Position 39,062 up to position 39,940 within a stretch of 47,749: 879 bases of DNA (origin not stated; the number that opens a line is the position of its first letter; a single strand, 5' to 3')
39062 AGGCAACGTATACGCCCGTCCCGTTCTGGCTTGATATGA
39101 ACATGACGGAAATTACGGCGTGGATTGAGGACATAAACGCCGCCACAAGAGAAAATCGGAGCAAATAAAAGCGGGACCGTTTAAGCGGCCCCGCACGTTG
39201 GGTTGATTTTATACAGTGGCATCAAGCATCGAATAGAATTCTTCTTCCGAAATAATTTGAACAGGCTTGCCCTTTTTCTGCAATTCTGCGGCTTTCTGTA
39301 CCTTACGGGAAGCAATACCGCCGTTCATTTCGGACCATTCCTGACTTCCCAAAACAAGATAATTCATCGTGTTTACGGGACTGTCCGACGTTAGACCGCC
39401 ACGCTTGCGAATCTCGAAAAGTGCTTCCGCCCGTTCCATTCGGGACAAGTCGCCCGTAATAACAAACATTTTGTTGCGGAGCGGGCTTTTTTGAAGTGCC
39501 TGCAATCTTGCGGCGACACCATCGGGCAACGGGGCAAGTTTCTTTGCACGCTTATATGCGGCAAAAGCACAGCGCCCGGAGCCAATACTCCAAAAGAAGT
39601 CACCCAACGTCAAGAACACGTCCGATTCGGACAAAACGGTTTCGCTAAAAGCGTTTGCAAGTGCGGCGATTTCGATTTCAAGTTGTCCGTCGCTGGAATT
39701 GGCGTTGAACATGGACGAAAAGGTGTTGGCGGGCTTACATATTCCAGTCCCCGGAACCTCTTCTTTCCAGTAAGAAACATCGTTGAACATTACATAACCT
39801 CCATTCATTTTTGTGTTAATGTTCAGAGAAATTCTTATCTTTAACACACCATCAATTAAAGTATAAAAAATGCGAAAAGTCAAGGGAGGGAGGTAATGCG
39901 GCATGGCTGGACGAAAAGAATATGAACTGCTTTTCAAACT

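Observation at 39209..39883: Reverse-strand BRCT-domain gene wedged between the tail chaperone and the tape measure gene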

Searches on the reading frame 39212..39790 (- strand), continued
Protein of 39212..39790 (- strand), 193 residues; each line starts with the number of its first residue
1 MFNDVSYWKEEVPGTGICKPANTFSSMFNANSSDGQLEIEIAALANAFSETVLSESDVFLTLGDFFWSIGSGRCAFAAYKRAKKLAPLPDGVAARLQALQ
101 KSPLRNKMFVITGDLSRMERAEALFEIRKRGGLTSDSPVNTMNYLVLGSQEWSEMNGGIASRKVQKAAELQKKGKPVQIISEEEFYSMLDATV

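Call 104: find_encoding_contigs(protein=P0038, flank=6000, max_places=3)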
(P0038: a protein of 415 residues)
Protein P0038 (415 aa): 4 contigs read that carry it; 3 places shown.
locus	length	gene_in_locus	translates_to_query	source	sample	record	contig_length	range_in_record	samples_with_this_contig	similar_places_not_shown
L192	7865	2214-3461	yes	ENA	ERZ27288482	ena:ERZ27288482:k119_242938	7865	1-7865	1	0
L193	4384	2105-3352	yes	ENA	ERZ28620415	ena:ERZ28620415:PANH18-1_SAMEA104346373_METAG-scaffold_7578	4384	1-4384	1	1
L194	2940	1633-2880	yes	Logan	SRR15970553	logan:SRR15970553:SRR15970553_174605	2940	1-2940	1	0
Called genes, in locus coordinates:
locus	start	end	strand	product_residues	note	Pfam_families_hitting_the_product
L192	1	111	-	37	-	?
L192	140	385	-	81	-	PF12728:HTH_17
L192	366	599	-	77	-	PF13518:HTH_28 (faint), PF12728:HTH_17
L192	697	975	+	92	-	-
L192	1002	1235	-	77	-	-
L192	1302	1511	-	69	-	PF01381:HTH_3, PF12844:HTH_19, PF13560:HTH_31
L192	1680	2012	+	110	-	PF01381:HTH_3, PF04545:Sigma70_r4 (faint), PF12844:HTH_19, PF13443:HTH_26 (weak), PF13560:HTH_31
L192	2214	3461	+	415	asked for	-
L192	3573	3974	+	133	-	PF14076:DUF4258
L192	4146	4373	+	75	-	-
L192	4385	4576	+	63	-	-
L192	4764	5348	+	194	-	PF05685:Uma2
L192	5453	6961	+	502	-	PF00239:Resolvase, PF07508:Recombinase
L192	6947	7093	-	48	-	-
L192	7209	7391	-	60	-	-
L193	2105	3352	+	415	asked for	-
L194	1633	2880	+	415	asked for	-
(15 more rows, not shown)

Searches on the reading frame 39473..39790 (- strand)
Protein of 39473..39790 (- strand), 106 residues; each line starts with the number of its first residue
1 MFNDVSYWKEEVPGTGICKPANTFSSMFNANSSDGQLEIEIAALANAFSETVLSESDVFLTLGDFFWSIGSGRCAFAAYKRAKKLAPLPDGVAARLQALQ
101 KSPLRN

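Call 52: search_protein_families(library=phrogs, proteins=[window:39473-39790:-], max_evalue=0.01)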
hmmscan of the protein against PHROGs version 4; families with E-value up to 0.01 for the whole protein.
seq(106 aa): 0 families

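Call 77: search_protein_families(library=pfam, proteins=[window:39473-39790:-], max_evalue=10)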
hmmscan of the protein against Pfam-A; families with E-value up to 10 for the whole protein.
seq(106 aa): 0 families
